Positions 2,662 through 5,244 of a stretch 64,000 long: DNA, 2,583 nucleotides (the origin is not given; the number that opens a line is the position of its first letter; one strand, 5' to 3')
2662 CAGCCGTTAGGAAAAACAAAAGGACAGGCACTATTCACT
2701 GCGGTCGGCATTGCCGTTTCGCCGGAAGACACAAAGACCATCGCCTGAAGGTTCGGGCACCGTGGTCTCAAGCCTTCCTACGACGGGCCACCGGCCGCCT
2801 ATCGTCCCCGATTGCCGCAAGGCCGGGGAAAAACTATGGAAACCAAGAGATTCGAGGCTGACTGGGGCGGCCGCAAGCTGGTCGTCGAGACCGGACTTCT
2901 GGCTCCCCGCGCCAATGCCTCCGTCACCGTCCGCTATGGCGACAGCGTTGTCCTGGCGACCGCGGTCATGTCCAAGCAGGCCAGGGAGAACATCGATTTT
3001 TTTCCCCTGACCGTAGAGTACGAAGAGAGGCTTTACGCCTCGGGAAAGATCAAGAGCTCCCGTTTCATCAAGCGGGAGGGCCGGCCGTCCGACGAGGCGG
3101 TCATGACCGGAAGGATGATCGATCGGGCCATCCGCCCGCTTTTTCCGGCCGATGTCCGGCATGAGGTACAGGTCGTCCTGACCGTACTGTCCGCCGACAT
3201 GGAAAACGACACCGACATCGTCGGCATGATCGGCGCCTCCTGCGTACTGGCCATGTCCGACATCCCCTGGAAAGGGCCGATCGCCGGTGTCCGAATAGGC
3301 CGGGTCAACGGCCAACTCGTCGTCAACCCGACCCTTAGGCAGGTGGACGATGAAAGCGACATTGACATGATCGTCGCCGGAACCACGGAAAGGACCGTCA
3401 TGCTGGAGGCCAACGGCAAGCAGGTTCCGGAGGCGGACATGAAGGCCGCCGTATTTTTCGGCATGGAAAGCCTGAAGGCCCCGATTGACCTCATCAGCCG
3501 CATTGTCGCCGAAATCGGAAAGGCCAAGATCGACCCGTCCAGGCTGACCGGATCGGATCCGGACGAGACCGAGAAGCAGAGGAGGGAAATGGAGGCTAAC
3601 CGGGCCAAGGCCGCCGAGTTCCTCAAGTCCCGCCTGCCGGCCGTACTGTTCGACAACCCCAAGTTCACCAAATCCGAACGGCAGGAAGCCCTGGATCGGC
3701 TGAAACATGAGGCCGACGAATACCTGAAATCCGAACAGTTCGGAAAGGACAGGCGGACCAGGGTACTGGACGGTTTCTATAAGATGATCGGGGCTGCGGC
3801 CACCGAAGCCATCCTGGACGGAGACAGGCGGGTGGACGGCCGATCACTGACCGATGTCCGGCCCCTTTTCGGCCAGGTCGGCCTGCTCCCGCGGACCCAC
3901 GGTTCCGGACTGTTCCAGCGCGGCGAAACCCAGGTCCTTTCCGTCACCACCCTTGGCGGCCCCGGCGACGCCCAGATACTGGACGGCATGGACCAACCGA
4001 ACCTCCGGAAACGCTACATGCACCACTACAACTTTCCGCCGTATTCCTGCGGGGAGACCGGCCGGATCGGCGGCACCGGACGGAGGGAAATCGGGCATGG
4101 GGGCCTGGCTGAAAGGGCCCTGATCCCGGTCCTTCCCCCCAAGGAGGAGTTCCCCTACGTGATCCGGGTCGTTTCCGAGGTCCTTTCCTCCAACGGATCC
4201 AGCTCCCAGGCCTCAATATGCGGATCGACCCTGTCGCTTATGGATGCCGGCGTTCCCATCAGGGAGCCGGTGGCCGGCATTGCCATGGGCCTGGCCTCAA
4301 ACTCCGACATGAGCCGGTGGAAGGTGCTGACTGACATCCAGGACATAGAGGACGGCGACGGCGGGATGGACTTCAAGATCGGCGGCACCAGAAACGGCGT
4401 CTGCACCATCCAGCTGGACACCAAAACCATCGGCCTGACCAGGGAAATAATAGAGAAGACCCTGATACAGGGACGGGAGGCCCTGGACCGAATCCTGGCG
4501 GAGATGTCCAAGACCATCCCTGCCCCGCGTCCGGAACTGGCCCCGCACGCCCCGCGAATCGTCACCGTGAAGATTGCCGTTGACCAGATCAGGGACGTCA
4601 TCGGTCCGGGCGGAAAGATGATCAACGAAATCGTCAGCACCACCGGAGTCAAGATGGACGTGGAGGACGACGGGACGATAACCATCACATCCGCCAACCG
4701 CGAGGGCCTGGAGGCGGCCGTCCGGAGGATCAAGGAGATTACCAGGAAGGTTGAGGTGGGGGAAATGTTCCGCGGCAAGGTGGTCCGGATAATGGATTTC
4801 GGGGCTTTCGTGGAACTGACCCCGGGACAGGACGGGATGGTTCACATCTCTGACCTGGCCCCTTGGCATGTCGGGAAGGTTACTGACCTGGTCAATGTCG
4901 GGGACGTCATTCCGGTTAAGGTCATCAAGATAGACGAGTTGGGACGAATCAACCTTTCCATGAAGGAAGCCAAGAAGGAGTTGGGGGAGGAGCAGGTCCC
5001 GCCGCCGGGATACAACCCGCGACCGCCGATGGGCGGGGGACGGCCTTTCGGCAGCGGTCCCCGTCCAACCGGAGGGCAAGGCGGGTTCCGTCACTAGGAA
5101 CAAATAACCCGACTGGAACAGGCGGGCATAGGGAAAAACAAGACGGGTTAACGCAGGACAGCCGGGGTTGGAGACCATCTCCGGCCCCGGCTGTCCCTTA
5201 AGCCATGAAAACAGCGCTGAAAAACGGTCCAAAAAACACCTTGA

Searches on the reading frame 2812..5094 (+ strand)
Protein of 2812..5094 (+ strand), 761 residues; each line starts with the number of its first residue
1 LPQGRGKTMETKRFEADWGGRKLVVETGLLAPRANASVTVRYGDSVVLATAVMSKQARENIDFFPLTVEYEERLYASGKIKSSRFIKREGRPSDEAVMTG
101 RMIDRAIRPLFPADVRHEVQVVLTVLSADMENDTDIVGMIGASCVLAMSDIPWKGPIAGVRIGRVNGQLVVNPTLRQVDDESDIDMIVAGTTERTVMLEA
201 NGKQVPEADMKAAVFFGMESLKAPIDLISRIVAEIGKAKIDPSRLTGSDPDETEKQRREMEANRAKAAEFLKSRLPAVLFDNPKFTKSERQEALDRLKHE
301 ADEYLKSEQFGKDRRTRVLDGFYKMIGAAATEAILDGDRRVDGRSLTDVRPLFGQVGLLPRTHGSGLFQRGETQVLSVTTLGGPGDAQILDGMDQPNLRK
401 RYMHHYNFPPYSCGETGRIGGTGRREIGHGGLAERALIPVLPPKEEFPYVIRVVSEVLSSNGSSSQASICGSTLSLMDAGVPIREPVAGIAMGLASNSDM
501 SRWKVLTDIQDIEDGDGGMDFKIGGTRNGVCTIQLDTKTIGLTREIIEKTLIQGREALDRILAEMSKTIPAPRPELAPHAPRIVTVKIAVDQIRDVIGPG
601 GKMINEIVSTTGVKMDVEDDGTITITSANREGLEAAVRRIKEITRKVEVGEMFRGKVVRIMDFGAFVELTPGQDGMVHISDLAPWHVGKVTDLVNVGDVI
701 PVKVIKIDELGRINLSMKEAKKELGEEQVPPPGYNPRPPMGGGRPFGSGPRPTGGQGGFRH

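Call 8: search_protein_families(library=pfam, proteins=[window:2812-5094:+], max_evalue=0.001)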
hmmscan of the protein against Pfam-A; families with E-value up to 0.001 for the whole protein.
window:2812-5094:+ (761 aa): 5 families
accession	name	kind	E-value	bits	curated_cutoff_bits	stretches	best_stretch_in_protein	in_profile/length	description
PF01138.27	RNase_PH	-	4.4e-52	176.4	25.5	2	20-152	2-130/130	3' exoribonuclease family, domain 1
PF00575.29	S1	-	7e-18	65.2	22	1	646-718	1-74/74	S1 RNA binding domain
PF03725.20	RNase_PH_C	-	4.7e-17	62.1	20.8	1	155-219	1-66/67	3' exoribonuclease family, domain 2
PF00013.35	KH_1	-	3.6e-11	43.1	21.5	1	584-642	2-66/66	KH domain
PF03726.19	PNPase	-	0.00017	22.4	24.6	1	285-345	21-81/81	Polyribonucleotide nucleotidyltransferase, RNA binding domain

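Call 20: find_encoding_contigs(protein=window:2812-5094:+, flank=10000, max_places=3)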
Protein window:2812-5094:+ (761 aa): no gene with exactly this product is on record in the collection.
